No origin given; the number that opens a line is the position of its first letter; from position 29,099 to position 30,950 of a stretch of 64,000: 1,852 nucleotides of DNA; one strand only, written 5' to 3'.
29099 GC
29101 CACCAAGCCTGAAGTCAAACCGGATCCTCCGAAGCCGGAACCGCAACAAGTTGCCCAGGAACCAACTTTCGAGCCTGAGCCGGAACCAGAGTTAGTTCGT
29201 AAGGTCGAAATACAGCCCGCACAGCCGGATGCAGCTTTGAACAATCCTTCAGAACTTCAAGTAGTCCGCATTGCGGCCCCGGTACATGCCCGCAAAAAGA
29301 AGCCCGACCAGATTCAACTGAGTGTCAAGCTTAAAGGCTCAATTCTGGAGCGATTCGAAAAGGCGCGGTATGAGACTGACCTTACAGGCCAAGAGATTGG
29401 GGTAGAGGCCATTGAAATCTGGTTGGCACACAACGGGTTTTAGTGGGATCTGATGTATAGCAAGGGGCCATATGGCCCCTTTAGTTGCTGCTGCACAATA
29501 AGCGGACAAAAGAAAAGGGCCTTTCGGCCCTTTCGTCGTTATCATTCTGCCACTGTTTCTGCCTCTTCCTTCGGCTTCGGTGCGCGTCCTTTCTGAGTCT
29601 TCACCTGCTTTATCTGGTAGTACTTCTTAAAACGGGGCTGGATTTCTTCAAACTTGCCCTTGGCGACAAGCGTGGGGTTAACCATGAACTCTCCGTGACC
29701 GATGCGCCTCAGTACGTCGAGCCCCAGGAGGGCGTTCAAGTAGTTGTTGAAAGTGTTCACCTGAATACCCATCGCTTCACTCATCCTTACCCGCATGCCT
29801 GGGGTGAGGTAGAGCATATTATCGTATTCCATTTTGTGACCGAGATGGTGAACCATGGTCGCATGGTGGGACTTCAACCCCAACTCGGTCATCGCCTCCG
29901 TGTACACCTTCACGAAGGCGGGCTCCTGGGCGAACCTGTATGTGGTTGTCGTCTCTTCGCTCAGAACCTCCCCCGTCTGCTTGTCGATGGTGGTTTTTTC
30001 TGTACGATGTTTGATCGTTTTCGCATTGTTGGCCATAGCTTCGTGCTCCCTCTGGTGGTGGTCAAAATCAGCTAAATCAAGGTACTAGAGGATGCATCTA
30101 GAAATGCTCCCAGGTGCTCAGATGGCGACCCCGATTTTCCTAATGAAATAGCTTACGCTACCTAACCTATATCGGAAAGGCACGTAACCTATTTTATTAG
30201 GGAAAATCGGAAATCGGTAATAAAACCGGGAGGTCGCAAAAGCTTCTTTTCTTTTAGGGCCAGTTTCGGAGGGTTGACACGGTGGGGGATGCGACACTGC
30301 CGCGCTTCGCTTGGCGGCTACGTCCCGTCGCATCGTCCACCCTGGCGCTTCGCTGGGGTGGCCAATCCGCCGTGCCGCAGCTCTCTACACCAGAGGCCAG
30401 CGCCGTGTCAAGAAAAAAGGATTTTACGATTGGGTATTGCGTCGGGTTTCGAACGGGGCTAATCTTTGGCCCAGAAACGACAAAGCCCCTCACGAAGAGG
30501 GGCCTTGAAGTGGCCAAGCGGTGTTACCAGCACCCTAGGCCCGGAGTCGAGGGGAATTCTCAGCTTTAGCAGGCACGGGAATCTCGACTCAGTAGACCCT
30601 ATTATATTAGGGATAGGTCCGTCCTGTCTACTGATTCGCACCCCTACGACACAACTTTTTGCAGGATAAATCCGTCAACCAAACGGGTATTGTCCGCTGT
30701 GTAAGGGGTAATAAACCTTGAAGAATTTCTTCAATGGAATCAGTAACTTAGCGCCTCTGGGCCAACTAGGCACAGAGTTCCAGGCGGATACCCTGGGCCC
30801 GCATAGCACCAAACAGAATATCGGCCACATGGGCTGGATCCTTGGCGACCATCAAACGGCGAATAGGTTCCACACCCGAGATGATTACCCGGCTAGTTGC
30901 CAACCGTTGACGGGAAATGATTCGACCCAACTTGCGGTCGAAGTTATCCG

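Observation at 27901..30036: Plasmid-type maintenance module (ParA, RHH ParG-like, RepL-like winged-helix protein) inside an integrase-bearing phage genome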

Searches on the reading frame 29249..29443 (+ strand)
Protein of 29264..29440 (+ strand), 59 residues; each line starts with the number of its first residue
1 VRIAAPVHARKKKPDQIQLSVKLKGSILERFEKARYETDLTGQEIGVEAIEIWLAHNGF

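Call 47: search_protein_families(library=pfam, proteins=[window:29264-29440:+], max_evalue=10)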
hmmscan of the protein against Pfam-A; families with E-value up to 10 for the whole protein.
seq(59 aa): 0 families

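Call 65: search_protein_representatives(alignment_id=A3)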
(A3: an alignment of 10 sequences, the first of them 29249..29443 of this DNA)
Query: 10 sequences, 62 profile positions. Proteins with E-value up to 0.001 (for the whole library): 26; up to 1e-10: 7; up to 1e-30: 1. The best 26 are listed.
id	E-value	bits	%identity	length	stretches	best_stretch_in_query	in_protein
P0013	1.9e-31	124.2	-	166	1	1-62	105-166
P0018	1.1e-26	108.9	-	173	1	1-62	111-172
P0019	1.8e-24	101.8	-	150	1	2-62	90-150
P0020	6.0e-23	96.9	-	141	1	1-62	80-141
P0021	1.1e-21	92.8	-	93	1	9-62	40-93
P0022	5.2e-17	77.9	-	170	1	1-62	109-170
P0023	5.2e-14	68.3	-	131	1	2-62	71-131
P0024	1.8e-10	56.9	-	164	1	1-62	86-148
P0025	1.8e-07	47.4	-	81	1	20-62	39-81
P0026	2.0e-07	47.2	-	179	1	7-62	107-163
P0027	1.0e-06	44.9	-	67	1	13-62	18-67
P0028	1.6e-06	44.3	-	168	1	4-62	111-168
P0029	7.7e-06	42.1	-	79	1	20-58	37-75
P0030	2.1e-05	40.7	-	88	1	20-62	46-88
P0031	5.8e-05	39.3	-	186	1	7-62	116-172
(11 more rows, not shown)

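Call 67: search_protein_families(library=pfam, alignment_id=A6, max_evalue=1)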
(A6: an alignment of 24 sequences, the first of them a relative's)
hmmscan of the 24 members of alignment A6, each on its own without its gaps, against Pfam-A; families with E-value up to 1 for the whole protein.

A. member 1, P0025 (81 aa): 1 family
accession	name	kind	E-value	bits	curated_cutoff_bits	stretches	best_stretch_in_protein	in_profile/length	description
PF22180.2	RH3_dom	-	0.16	12.6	27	0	49-79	18-48/66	RH3 domain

B. families by the number of members that match (of 24 scanned): 25 families
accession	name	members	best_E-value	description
PF14122.12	YokU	1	3.8e-05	YokU-like protein, putative antitoxin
PF20132.4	DUF6522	1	0.00019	Family of unknown function (DUF6522)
PF05743.18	UEV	1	0.00037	UEV domain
PF02427.23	PSI_PsaE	1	0.0034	Photosystem I reaction centre subunit IV / PsaE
PF13878.12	zf-C2H2_3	1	0.0054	zinc-finger of acetyl-transferase ESCO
PF16747.10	Adhesin_E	1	0.0061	Surface-adhesin protein E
PF09332.17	Mcm10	1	0.0086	Mcm10, C-terminal zinc binding motif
PF21432.3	56B_RHH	1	0.015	56B-like, Ribbon-helix-helix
PF25770.1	CC_CEP63-bind_CEP152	1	0.016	CEP152, CEP63 binding coiled coil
PF24292.1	DUF7479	1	0.017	Domain of unknown function (DUF7479)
PF19985.4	DUF6421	1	0.018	Family of unknown function (DUF6421)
PF22776.1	K_trans_C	1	0.023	K+ potassium transporter C-terminal domain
PF08421.16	Methyltransf_13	1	0.034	Putative zinc binding domain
PF12528.13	T2SSppdC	1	0.047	Type II secretion prepilin peptidase dependent protein C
PF16343.11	DUF4973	1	0.052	Domain of unknown function (DUF4973)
PF09274.16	ParG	1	0.06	ParG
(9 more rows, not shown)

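Call 76: predict_structure(alignment_id=A7)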
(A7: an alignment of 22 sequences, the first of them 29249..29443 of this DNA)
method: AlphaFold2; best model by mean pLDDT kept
length: 64 residues; sequences in the alignment: 22
mean_pLDDT: 86.0   pTM: 0.58
mean pLDDT of the five models: 86.0, 85.1, 84.5, 84.2, 84.0
residues with pLDDT >= 90: 38; 70-90: 10; 50-70: 16; < 50: 0
segments of 3 or more residues with pLDDT < 50: none
pLDDT, mean of each block of 10 residues (from residue 1): 64 69 91 97 95 96 96
secondary structure, 60 per line:
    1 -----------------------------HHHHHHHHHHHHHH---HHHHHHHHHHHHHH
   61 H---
elements in order: H30-43 H47-61

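Call 80: fold_search(model_id=the predicted structure, library=pdb)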
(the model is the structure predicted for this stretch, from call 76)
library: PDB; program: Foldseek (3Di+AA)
matches with E <= 10: 7; with E <= 0.001: 0
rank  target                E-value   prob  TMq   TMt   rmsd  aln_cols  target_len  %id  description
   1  9hyu_D                1.4e+00  0.08  0.23  0.08  12.7        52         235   21  Cryo-EM structure of the Chromera velia PSI supercomplex at 1.84 Angstrom resolution (released 2026-01-28)
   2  3qoq_D                4.6e+00  0.20  0.56  0.70   1.7        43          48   14  Crystal Structure of the Transcription Factor AmrZ in Complex with the 18 Base Pair amrZ1 Binding Site (released 2012-02-15)
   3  6g26_A                5.0e+00  0.15  0.53  0.26   4.3        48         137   17  The crystal structure of the Burkholderia pseudomallei HicAB complex (released 2018-10-31)
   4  7vp3_D                5.9e+00  0.07  0.41  0.44   4.3        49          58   16  Structure of a transcription factor and DNA complex (released 2022-10-19)
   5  6gyg_B                7.6e+00  0.11  0.47  0.49   3.5        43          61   19  X-ray structure of the apo form of the establishement gene regulator Reg576 of the G+ plasmid p576 (released 2018-10-17)
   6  5zkt_A                8.9e+00  0.04  0.32  0.36   5.1        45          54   16  Crystal structure of TCP domain of PCF6 in Oryza sativa (released 2019-03-27)
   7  5zkt_B                8.9e+00  0.04  0.32  0.36   5.0        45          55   16  Crystal structure of TCP domain of PCF6 in Oryza sativa (released 2019-03-27)

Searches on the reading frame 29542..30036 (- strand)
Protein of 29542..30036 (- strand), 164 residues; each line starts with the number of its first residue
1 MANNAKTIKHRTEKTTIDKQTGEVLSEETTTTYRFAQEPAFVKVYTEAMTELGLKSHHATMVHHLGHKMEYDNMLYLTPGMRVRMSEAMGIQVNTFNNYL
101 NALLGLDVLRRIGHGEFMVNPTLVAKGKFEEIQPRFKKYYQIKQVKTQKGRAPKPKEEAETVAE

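Call 5: search_protein_families(library=pfam, proteins=[window:29542-30036:-], max_evalue=0.1)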
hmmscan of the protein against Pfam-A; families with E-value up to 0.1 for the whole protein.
window:29542-30036:- (164 aa): 2 families
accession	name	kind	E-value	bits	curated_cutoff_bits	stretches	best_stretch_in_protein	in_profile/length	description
PF05732.17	RepL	-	7.8e-12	45.4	20.3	1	5-158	4-154/164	Firmicute plasmid replication protein (RepL)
PF18067.7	Lipase_C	-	0.097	13.8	27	0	3-65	14-77/96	Lipase C-terminal domain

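Call 6: search_protein_families(library=phrogs, proteins=[window:29542-30036:-], max_evalue=0.01)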
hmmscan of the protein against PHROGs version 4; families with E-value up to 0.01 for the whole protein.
window:29542-30036:- (164 aa): 1 family
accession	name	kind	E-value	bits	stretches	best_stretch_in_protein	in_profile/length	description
phrog_9501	-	unknown function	0.0042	17.3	1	78-132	89-144/267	-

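Call 19: find_encoding_contigs(protein=window:29542-30036:-, flank=10000, max_places=8)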
Protein window:29542-30036:- (164 aa): 3 contigs read that carry it; 2 places shown.
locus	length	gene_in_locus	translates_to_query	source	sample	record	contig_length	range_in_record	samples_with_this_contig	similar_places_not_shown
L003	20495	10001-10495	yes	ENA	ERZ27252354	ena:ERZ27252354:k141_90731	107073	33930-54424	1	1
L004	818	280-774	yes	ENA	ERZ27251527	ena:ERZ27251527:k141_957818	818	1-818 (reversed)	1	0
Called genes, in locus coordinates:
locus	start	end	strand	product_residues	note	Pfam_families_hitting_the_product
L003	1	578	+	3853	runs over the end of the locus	PF24801:FNIII-A_GpJ, PF13550:Phage-tail_3, PF01519:DUF16 (faint), PF10805:DUF2730 (faint), PF16043:DUF4795 (faint), PF04102:SlyX (faint), PF09327:Phage_Tail_Tip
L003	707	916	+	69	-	-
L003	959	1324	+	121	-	PF07087:DUF1353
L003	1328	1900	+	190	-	PF00959:Phage_lysozyme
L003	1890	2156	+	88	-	-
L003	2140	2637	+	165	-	-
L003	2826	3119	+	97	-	-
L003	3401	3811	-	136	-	-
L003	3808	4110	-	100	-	-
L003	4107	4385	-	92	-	-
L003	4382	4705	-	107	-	-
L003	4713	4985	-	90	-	-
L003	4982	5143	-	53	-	-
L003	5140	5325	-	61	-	-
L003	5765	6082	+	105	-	-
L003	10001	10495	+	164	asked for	PF05732:RepL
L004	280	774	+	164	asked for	PF05732:RepL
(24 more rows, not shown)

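Call 26: find_related_loci(query=window:29542-30036:-, collection=viral_contigs, flank=6000)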
Query window:29542-30036:- (164 aa) in viral_contigs; peptide patterns used: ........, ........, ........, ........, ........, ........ (x = any residue, [..] = any of these).
5 stretches matched a pattern, but none encodes a relative of the query by tblastn (E <= 1e-3).

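Call 27: find_homologous_proteins(query=window:29542-30036:-)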
Query window:29542-30036:- (164 aa): 8 proteins with E <= 0.001 among 92 candidates.
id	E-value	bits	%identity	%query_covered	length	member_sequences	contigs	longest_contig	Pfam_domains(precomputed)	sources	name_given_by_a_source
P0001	5.4e-103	359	100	100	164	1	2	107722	PF05732.17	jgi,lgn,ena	-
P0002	5.8e-90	317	87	100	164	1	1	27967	PF05732.17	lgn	-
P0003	4.7e-65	236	72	93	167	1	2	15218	PF05732.17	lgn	-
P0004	1.9e-54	202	56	97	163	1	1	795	PF05732.17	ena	-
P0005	5.8e-54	200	59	97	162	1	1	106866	PF05732.17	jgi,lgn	jgi:hypothetical protein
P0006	3.2e-53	198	59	96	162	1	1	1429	PF05732.17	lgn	-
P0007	8.6e-48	180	55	96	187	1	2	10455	PF05732.17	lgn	-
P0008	1.0e-44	170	52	100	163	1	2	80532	PF05732.17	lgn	-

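Call 32: find_encoding_contigs(protein=P0008, flank=6000, max_places=2)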
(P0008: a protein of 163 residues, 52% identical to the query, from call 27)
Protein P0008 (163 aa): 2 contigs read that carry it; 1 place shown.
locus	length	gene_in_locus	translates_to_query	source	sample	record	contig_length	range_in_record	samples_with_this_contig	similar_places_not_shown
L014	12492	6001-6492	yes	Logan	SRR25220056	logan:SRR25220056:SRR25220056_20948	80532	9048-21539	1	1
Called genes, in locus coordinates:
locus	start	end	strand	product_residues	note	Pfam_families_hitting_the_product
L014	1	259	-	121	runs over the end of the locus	-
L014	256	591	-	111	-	-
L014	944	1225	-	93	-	-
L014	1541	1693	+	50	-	-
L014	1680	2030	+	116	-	-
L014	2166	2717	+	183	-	-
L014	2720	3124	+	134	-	-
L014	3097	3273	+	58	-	-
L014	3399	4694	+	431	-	PF01145:Band_7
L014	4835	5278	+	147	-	-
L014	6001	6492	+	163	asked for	PF05732:RepL (weak)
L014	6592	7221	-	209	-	-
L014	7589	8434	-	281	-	PF01656:CbiA, PF09140:MipZ (weak), PF10609:ParA, PF13614:AAA_31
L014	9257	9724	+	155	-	-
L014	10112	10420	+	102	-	PF13744:HTH_37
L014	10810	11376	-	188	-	PF22055:MvaT_DBD (weak)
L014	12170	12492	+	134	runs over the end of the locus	-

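Call 41: search_protein_families(library=ncbifam, proteins=[window:29542-30036:-], max_evalue=0.01)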
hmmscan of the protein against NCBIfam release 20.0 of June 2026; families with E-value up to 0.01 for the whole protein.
window:29542-30036:- (164 aa): 0 families

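Call 64: search_protein_families(library=pfam, proteins=[L014:6001-6492:+, L014:6592-7221:-, L014:7589-8434:-], max_evalue=0.01)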
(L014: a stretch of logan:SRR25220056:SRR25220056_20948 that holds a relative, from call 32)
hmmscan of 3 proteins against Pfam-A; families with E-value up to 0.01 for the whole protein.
L014:6001-6492:+ (163 aa): 1 family
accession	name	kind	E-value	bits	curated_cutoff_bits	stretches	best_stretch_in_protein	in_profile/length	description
PF05732.17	RepL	-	1.6e-06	28.1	20.3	1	9-130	8-125/164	Firmicute plasmid replication protein (RepL)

L014:6592-7221:- (209 aa): 0 families

L014:7589-8434:- (281 aa): 7 families
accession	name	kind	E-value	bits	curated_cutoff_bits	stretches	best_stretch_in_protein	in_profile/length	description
PF13614.12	AAA_31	-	2e-14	54.4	27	1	15-62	2-49/177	AAA domain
PF09140.17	MipZ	-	1.9e-13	50.8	20.7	1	16-132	2-143/262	ATPase MipZ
PF01656.29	CbiA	-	3.4e-12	46.9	25.4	1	17-164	1-96/125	CobQ/CobB/MinD/ParA nucleotide binding domain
PF10609.15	ParA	-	2.3e-10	40.8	27.1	1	15-58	4-47/246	NUBPL iron-transfer P-loop NTPase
PF03308.22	MeaB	-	0.00015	21.3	23.1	1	16-56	35-74/273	Methylmalonyl Co-A mutase-associated GTPase MeaB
PF07015.17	VirC1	-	0.00043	20.1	24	1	15-135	2-128/231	VirC1 protein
PF00142.24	Fer4_NifH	-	0.0016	18.4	25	1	22-60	7-45/271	4Fe-4S iron sulfur cluster binding proteins, NifH/frxC family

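Call 75: search_dna_similar(query=window:29542-30036:-, collection=phages, mode=protein, max_evalue=0.001, max_rows=25)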
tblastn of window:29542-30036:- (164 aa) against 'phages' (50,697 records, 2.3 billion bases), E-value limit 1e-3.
Records with a match: 10; places in all: 11; records where one place covers at least 80% of the query: 5.
Best place of each record, by identity: <60% 10.
By first word of the organism name: Sodalis 3; Vibrio 3; Pseudoalteromonas 2; Erwinia 1; Klebsiella 1.
By host as written in the record: Vibrio breoganii 3; Sodalis glossinidius str. 'morsitans' 2; Pseudoalteromonas sp. str. H105 2; Sodalis glossinidius 1; Erwinia tracheiphila MDcuke 1; Klebsiella pneumoniae KP13 1.
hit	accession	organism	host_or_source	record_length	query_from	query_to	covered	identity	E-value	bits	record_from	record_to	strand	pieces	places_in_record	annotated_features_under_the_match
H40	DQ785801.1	Sodalis phage phiSG1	Sodalis glossinidius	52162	5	151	90%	28.4%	1e-17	84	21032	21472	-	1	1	gp23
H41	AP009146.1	Sodalis phage phiSG1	Sodalis glossinidius str. 'morsitans'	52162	5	151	90%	28.4%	1e-17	84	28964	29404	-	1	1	none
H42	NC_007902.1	Sodalis phage phiSG1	Sodalis glossinidius str. 'morsitans'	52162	5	151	90%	28.4%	1e-17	84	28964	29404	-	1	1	none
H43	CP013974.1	Erwinia phage LS-2018a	Erwinia tracheiphila MDcuke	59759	8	151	88%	27.6%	3e-15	77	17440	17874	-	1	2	record has no annotation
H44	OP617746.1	Klebsiella phage KP13MC5-1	Klebsiella pneumoniae KP13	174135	4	138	82%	26.3%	1e-5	50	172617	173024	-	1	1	hypothetical protein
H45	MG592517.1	Vibrio phage 1.148.O._10N.286.54.A10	Vibrio breoganii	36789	14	134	74%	28.7%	1e-8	59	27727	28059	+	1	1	plasmid replication protein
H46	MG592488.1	Vibrio phage 1.115.A._10N.222.49.B11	Vibrio breoganii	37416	14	134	74%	28.7%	1e-8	59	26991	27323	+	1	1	plasmid replication protein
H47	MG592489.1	Vibrio phage 1.115.B._10N.222.49.B11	Vibrio breoganii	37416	14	134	74%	28.7%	1e-8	59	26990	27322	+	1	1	plasmid replication protein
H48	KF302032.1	Pseudoalteromonas phage HS5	Pseudoalteromonas sp. str. H105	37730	14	133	73%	28.9%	1e-7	56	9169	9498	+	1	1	record has no annotation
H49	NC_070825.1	Pseudoalteromonas phage HS5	Pseudoalteromonas sp. str. H105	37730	14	133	73%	28.9%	1e-7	56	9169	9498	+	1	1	replication/maintenance protein RepL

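Call 98: search_dna_similar(query=window:29542-30036:-, collection=plasmids, mode=protein, max_evalue=0.001, max_rows=20)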
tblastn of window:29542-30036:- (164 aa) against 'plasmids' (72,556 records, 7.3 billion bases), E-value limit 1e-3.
Records with a match: 146; places in all: 149; records where one place covers at least 80% of the query: 96.
Best place of each record, by identity: <60% 146.
By first word of the organism name: Escherichia 61; Bacillus 21; Priestia 18; Arsenophonus 14; Klebsiella 10; Salmonella 4; Aeromonas 3; Paracoccus 3; Shigella 2; Enterobacter 2; and 8 more.
By predicted mobility (MOB-suite, as given by PLSDB): mobilizable 95; non-mobilizable 49; conjugative 2.
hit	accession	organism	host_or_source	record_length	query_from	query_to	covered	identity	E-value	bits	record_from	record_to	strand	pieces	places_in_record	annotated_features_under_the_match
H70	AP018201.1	Scytonema sp. HK-05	-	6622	2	151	91%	32.5%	7e-18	86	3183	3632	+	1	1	hypothetical protein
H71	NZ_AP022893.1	Bacillus cereus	-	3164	6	154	91%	29.8%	3e-9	62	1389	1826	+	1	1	replication/maintenance protein RepL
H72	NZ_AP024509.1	Bacillus cereus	-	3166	6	154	91%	29.8%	3e-9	62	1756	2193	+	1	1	replication/maintenance protein RepL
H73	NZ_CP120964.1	Bacillus cereus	Moschus berezovskii,liver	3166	6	154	91%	29.8%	3e-9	62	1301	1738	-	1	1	replication/maintenance protein RepL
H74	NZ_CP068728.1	Bacillus cereus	single cell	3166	6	154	91%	29.8%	3e-9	62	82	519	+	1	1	replication/maintenance protein RepL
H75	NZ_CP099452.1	Bacillus pacificus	chicken,assembly Genome,intestine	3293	6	154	91%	29.8%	3e-9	62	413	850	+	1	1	replication/maintenance protein RepL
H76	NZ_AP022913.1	Bacillus cereus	-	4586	6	154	91%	29.8%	3e-9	62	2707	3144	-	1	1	replication/maintenance protein RepL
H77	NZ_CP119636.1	Bacillus paranthracis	white bream,bacteria culture,liver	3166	6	154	91%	29.8%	3e-9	62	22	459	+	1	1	replication/maintenance protein RepL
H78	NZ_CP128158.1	Bacillus sp. DX3.1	bacterial isolate,field soil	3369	6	154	91%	29.8%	5e-9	61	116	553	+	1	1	replication/maintenance protein RepL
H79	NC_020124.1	Bacillus thuringiensis YBT-1518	-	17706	6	154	91%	29.8%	8e-8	57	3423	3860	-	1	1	replication/maintenance protein RepL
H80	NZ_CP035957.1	Bacillus mycoides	cell culture,soil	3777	17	154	84%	30.7%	2e-8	59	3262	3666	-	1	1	replication/maintenance protein RepL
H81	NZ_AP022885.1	Bacillus cereus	-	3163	17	154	84%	30.7%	2e-8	59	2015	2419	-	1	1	none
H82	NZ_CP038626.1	Arsenophonus nasoniae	Nasonia vitripennis,pure culture,whole ...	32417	3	152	91%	28.2%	2e-14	77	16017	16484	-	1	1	replication/maintenance protein RepL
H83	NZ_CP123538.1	Arsenophonus nasoniae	Nasonia vitripennis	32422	3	152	91%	28.2%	2e-14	77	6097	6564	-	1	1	replication/maintenance protein RepL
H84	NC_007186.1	Sodalis glossinidius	Glossina palpalis palpalis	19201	5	151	90%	28.4%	3e-17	84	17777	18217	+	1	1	replication/maintenance protein RepL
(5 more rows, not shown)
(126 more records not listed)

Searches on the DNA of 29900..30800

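Call 60: search_rna_families(source=window, start=29900, end=30800, threshold=evalue, max_evalue=10)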
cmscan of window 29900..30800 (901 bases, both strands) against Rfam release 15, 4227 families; matches with E-value up to 10: 4.
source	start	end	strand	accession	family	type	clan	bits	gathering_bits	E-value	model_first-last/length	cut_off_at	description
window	30473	30541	-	RF01772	rnk_pseudo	Cis-reg; leader;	-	19.1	55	1.6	1-108/108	no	Pseudomonas rnk leader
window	30133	30208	+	RF00609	SNORD100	Gene; snRNA; snoRNA; CD-box;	CL00073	18.1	58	1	1-81/81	no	Small nucleolar RNA SNORD100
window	30483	30511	-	RF00519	suhB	Gene; sRNA;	CL00108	15.5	41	2.4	34-62/77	no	Makes More Granules Regulator RNA (mmgR)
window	30528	30592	+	RF02133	HOXB13-AS1_2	Gene; lncRNA;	-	11.4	40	8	1-81/81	no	HOXB13 antisense RNA 1 conserved region 2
